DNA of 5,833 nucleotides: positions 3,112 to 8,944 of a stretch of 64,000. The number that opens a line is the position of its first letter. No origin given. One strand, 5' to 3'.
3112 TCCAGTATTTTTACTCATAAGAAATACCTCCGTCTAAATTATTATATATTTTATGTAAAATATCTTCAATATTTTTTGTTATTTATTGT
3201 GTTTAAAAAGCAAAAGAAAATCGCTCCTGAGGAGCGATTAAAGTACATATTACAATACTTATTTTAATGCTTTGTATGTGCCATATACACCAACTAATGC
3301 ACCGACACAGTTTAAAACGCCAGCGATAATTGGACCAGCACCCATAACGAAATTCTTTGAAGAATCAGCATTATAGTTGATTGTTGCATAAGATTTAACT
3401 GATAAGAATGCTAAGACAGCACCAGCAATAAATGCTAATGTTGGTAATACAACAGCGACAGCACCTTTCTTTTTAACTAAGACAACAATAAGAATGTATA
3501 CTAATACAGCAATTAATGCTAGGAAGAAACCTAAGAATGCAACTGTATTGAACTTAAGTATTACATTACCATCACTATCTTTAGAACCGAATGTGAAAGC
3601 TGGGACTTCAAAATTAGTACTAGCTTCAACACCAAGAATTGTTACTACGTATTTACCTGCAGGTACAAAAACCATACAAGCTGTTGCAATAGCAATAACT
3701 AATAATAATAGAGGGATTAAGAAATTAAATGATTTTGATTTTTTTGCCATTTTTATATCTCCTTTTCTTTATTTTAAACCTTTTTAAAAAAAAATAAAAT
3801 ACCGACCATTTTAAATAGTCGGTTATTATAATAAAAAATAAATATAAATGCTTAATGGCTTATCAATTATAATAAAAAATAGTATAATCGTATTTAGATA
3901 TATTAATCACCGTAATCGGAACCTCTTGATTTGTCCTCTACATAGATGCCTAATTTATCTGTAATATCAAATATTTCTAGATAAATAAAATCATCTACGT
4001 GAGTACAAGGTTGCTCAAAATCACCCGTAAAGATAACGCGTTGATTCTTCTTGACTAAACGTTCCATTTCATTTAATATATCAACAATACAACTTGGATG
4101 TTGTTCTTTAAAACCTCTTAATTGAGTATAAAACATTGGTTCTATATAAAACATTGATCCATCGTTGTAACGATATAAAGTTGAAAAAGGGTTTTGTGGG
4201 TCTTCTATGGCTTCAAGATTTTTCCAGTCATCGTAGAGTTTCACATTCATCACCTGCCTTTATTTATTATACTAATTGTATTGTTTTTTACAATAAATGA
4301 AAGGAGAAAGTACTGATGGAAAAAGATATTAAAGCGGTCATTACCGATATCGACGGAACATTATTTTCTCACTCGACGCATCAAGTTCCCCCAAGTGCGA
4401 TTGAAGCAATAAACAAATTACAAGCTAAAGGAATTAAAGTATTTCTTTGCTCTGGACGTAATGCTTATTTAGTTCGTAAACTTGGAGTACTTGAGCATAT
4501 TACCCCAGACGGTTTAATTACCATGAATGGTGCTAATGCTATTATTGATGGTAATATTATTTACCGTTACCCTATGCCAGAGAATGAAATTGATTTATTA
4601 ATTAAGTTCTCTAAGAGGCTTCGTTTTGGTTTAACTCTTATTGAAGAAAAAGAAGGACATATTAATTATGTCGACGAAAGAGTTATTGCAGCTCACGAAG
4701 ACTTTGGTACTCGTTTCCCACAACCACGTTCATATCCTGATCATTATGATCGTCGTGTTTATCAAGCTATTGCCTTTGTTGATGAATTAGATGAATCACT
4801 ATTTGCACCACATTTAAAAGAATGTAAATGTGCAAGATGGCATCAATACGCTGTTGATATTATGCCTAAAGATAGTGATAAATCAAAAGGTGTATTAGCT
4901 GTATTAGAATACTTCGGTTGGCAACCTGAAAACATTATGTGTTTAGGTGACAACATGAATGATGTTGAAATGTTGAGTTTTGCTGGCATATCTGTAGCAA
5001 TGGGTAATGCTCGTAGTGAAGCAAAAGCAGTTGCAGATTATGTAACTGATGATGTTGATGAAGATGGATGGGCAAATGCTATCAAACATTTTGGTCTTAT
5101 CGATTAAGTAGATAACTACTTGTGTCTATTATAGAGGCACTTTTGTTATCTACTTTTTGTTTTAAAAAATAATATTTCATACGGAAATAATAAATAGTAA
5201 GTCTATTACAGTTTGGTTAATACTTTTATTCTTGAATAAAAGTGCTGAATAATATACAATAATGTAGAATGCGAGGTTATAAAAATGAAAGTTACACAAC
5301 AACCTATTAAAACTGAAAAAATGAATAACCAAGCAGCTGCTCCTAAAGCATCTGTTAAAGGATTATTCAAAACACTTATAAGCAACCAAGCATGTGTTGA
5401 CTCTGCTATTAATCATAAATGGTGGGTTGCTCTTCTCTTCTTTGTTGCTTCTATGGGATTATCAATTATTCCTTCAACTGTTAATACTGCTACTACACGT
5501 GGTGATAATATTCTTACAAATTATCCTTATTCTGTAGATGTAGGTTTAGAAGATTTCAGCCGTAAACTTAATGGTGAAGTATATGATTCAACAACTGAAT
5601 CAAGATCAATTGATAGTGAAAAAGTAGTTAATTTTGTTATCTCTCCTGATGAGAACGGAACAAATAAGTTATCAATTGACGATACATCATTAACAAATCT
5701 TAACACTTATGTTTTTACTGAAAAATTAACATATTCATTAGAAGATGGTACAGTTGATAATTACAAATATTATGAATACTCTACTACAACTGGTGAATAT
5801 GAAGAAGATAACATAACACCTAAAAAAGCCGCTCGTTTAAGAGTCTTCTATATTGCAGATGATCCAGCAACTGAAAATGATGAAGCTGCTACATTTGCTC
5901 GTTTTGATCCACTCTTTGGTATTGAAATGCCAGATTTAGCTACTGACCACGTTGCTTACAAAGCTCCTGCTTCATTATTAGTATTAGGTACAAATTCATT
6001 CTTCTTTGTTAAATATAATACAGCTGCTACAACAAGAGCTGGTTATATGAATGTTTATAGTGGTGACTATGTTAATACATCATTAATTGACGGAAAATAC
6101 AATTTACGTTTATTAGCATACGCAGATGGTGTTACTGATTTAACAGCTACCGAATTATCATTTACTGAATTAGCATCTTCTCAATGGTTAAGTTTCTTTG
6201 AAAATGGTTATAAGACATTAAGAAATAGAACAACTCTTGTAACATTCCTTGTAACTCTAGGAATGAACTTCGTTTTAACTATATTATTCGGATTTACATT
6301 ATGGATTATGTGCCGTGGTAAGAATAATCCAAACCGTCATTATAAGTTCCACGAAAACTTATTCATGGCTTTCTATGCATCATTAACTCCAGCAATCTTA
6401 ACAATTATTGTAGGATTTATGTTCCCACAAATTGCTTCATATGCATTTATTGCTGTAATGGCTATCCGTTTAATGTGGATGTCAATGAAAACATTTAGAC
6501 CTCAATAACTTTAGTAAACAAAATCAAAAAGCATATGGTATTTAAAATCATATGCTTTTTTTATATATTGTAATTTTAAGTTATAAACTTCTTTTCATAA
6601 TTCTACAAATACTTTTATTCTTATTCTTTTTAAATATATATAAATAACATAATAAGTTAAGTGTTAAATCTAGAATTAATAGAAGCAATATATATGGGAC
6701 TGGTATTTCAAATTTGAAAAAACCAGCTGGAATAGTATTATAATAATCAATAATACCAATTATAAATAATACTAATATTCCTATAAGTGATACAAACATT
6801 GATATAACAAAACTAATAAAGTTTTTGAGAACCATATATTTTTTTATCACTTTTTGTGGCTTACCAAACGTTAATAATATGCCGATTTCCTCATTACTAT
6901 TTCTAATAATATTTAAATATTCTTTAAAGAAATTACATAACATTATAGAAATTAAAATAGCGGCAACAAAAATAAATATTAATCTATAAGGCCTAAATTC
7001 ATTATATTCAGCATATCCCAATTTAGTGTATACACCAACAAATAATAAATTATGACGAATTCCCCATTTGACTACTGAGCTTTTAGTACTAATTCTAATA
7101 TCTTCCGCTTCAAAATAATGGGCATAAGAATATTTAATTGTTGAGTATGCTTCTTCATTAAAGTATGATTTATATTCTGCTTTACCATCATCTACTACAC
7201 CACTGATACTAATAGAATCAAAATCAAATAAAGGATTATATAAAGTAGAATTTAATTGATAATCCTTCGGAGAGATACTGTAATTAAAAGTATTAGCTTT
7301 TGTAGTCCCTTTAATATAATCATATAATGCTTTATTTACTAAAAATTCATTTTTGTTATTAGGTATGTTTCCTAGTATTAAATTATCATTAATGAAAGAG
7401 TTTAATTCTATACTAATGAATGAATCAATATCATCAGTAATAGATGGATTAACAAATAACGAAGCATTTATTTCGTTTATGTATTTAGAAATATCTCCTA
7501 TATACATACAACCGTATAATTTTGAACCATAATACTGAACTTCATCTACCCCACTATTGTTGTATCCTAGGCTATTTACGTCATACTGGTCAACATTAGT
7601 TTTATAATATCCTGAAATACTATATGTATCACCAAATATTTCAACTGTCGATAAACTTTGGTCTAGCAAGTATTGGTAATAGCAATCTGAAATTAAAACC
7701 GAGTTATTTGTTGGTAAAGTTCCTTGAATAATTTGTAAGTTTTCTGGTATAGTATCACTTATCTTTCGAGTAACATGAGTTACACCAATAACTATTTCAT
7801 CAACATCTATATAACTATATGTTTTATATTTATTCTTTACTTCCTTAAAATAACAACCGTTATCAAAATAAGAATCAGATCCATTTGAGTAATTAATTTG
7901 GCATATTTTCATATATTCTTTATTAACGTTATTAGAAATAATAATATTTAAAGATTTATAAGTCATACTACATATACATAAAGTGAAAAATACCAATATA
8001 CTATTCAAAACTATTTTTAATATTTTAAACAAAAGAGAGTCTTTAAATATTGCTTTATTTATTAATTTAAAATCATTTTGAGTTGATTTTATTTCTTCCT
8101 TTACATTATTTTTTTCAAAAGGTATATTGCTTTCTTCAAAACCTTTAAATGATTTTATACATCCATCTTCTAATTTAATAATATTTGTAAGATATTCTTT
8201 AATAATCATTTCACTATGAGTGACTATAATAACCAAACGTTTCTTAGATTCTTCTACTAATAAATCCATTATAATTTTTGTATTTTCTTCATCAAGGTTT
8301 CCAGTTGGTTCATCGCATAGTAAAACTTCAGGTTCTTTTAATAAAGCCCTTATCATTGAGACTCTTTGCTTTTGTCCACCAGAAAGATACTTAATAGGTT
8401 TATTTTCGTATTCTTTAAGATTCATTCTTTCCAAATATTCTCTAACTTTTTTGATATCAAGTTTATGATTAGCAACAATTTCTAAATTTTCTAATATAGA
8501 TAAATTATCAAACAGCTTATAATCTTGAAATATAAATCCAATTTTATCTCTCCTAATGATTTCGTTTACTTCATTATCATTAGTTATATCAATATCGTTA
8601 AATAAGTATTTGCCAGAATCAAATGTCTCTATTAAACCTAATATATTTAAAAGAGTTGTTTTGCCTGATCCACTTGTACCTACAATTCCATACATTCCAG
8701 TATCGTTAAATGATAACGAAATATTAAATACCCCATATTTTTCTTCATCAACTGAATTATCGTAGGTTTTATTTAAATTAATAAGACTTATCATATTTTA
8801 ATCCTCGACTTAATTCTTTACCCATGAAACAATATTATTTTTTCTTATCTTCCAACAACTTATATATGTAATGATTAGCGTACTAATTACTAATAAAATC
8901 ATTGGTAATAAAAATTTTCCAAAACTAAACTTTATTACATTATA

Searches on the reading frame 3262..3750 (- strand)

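Call 73: search_protein_families(library=padloc, proteins=[window:3262-3750:-], max_evalue=0.001)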
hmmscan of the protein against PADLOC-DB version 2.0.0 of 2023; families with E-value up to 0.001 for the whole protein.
window:3262-3750:- (163 aa): 0 families

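Call 74: search_protein_families(library=pfam, proteins=[window:3262-3750:-], max_evalue=0.01)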
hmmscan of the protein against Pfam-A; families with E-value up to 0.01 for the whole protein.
window:3262-3750:- (163 aa): 1 family
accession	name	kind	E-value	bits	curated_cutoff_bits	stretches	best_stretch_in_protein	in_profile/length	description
PF14126.11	DUF4293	-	0.0029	18.3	27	1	15-142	8-128/153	Domain of unknown function (DUF4293)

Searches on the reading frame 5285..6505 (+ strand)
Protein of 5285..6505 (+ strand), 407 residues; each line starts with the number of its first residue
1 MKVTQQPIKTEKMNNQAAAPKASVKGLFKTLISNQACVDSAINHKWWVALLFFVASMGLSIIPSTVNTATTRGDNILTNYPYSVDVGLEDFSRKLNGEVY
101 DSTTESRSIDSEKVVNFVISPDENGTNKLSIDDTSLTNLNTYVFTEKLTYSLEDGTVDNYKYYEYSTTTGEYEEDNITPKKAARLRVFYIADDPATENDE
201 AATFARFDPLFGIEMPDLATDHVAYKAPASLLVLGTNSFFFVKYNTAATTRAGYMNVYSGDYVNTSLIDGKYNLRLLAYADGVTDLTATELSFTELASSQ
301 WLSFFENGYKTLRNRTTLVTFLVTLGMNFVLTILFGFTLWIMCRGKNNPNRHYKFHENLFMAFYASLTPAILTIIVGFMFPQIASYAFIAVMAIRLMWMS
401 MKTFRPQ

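Call 73: search_protein_families(library=padloc, proteins=[window:5285-6505:+], max_evalue=0.001)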
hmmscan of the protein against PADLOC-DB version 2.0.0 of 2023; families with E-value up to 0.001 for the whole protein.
window:5285-6505:+ (407 aa): 0 families

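Call 74: search_protein_families(library=pfam, proteins=[window:5285-6505:+], max_evalue=0.01)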
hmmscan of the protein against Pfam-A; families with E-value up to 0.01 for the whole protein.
window:5285-6505:+ (407 aa): 1 family
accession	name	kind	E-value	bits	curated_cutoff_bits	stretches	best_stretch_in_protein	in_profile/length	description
PF06691.16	DUF1189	-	0.00076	19.5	28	1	299-395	144-238/244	Protein of unknown function (DUF1189)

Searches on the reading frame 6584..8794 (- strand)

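Call 73: search_protein_families(library=padloc, proteins=[window:6584-8794:-], max_evalue=0.001)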
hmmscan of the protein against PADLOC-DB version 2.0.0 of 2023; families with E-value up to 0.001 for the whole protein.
window:6584-8794:- (737 aa): 7 families
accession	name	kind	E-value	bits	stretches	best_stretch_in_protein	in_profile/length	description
PDLC04135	mad3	-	4.2e-30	103.5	2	118-210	245-339/374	mads_3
PDLC04164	AriA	-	1.3e-07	29.4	1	111-199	148-237/253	-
PDLC04140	mad8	-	4.7e-07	27.6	1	22-192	17-230/314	mads_8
PDLC04177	HEC-01A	-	6.1e-05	20.2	1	118-200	256-342/393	-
PDLC02980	AriA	-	0.00022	19.3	0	35-101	2-63/304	-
PDLC04891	PDC-S06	-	0.00029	17.4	1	160-247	651-745/858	-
PDLC04541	PDC-M25A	-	0.00031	18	0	146-203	260-314/380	-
